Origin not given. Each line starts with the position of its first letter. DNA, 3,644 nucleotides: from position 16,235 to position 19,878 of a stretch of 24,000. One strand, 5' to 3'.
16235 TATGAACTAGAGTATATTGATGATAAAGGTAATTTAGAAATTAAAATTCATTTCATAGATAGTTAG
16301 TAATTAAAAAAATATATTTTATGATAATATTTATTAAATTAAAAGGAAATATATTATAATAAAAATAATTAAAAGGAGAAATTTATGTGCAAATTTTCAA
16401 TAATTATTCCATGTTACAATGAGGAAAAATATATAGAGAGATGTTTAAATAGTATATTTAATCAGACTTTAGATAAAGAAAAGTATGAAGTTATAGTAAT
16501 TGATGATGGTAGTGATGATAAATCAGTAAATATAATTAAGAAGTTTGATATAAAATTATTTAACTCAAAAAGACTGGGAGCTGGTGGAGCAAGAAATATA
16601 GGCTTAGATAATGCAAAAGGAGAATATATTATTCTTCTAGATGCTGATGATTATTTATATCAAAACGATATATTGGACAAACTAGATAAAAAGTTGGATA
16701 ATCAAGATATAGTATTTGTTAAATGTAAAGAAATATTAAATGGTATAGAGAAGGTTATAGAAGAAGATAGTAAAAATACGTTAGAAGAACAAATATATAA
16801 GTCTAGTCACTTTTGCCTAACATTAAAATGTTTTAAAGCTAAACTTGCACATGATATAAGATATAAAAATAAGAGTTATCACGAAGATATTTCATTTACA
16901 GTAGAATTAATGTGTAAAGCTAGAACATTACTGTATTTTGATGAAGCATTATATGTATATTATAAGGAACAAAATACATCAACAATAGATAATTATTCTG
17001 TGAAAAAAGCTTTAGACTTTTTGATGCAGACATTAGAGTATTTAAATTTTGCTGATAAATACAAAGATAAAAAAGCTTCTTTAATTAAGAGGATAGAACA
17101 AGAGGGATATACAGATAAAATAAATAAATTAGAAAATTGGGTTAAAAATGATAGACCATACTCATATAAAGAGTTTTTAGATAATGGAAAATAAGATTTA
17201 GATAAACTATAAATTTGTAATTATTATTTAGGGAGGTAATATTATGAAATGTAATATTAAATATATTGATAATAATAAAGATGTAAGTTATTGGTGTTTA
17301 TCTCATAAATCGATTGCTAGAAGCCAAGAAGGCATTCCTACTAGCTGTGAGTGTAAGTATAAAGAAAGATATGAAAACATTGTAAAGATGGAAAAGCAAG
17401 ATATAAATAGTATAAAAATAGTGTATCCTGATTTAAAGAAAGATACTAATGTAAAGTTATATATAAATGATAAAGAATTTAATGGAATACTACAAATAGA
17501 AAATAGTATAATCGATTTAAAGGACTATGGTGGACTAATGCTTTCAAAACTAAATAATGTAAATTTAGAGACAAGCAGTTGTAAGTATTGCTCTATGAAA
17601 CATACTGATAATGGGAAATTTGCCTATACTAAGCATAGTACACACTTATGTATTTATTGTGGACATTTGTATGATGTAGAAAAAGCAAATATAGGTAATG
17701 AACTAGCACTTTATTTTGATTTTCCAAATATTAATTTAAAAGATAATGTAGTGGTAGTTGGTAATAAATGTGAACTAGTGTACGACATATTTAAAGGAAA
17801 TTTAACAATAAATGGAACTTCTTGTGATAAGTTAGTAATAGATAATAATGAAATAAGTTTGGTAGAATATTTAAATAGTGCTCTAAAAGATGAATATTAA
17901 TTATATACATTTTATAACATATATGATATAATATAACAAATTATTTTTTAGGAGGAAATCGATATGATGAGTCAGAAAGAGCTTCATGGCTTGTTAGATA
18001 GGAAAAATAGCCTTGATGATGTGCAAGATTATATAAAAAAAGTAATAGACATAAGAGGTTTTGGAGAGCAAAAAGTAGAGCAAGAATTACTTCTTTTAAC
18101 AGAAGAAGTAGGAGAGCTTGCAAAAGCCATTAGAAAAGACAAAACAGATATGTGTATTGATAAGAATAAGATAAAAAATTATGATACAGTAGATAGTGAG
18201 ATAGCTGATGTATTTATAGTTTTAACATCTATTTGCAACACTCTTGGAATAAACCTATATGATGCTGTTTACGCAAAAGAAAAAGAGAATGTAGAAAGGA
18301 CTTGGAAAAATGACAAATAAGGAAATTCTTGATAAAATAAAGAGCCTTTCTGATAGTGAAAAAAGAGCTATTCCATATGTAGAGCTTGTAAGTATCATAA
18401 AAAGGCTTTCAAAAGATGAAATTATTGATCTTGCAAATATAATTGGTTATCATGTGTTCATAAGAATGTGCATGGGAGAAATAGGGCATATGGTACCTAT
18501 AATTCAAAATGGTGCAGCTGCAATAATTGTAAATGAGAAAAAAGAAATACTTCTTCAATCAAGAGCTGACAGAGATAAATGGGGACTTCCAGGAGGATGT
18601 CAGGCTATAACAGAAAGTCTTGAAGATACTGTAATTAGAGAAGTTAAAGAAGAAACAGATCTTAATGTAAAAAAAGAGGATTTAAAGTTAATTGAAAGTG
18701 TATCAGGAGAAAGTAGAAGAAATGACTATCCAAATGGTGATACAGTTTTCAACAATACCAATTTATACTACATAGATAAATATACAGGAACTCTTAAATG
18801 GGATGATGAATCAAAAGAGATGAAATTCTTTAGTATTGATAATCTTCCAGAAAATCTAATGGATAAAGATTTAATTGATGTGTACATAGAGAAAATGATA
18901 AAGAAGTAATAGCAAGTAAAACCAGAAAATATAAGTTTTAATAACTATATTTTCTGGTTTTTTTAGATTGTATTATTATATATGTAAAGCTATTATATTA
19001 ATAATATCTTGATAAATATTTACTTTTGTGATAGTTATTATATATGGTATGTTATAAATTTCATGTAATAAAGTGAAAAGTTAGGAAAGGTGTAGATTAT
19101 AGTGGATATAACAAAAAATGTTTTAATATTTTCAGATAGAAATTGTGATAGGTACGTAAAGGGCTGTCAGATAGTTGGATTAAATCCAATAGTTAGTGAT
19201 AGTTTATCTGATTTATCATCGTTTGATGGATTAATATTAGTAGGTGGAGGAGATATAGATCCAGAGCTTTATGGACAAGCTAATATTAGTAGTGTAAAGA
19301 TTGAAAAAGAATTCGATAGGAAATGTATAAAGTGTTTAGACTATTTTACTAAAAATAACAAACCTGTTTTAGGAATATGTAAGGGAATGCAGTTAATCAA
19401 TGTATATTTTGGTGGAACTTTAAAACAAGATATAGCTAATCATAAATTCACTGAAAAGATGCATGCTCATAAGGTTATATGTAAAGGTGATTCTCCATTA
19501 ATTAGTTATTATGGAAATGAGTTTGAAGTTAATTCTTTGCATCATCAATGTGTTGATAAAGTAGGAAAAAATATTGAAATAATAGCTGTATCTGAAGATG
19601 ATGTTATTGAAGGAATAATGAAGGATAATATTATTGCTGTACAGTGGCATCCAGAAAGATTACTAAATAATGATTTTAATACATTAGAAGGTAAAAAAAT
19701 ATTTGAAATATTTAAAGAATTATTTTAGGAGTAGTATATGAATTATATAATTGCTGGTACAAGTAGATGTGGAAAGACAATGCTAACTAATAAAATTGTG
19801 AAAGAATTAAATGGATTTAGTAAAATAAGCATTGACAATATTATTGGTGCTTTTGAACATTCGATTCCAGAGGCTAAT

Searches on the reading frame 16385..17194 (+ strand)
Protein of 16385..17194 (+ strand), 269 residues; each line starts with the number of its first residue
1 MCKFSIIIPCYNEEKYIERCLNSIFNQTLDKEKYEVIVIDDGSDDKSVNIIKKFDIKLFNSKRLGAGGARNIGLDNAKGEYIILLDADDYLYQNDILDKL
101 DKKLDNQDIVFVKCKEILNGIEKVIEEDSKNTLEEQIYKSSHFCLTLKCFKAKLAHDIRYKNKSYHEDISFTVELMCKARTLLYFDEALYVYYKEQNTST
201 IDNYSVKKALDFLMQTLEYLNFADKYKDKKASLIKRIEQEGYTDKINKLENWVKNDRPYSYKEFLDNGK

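Call 50: search_protein_families(library=pfam, proteins=[window:16385-17194:+], max_evalue=0.001)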
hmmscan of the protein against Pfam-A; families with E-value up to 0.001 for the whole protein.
window:16385-17194:+ (269 aa): 3 families
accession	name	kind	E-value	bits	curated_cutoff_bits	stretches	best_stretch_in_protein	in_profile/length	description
PF00535.33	Glycos_transf_2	-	4.4e-33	115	23.3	1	5-114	1-115/168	Glycosyl transferase family 2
PF10111.15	Glyco_tranf_2_2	-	4e-11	43.4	27.3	1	5-129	1-131/276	Glycosyltransferase like family 2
PF13641.12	Glyco_tranf_2_3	-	7.7e-11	42.9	27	1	4-116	3-123/230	Glycosyltransferase like family 2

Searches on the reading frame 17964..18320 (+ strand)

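Call 50: search_protein_families(library=pfam, proteins=[window:17964-18320:+], max_evalue=0.001)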
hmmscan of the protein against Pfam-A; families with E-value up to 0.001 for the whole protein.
window:17964-18320:+ (118 aa): 1 family
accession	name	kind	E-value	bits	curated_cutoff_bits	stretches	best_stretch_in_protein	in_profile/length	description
PF03819.22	MazG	-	1.6e-07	31.9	22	1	36-102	1-59/74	MazG nucleotide pyrophosphohydrolase domain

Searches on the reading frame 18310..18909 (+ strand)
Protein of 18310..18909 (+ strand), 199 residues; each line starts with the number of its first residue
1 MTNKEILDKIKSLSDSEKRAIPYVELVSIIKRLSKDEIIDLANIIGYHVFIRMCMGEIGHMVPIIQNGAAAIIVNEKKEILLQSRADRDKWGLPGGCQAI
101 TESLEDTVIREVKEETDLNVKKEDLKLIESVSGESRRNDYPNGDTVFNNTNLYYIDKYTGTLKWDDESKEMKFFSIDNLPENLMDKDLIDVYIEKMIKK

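Call 50: search_protein_families(library=pfam, proteins=[window:18310-18909:+], max_evalue=0.001)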
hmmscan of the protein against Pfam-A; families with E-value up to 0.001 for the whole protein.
window:18310-18909:+ (199 aa): 1 family
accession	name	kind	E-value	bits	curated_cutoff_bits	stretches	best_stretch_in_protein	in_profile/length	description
PF00293.34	NUDIX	-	2.5e-15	57.1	21.1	1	67-183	4-122/134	NUDIX domain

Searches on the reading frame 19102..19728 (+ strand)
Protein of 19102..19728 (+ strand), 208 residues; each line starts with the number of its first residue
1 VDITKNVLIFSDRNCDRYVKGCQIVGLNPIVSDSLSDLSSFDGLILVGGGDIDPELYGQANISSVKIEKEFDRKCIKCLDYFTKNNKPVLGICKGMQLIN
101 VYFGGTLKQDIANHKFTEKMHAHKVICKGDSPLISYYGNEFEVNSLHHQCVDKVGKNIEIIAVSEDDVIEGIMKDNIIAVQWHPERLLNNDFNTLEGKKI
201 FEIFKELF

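Call 50: search_protein_families(library=pfam, proteins=[window:19102-19728:+], max_evalue=0.001)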
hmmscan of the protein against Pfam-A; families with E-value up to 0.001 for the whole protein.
window:19102-19728:+ (208 aa): 3 families
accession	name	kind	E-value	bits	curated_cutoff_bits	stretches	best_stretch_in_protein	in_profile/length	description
PF07722.19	Peptidase_C26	-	3.7e-41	141.7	20.5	1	38-185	56-219/219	Peptidase C26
PF00117.34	GATase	-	6.2e-21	75.4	22.8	1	73-189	59-176/190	Glutamine amidotransferase class-I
PF01174.25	SNO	-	7.1e-05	23.2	27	1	33-189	26-173/188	SNO glutamine amidotransferase family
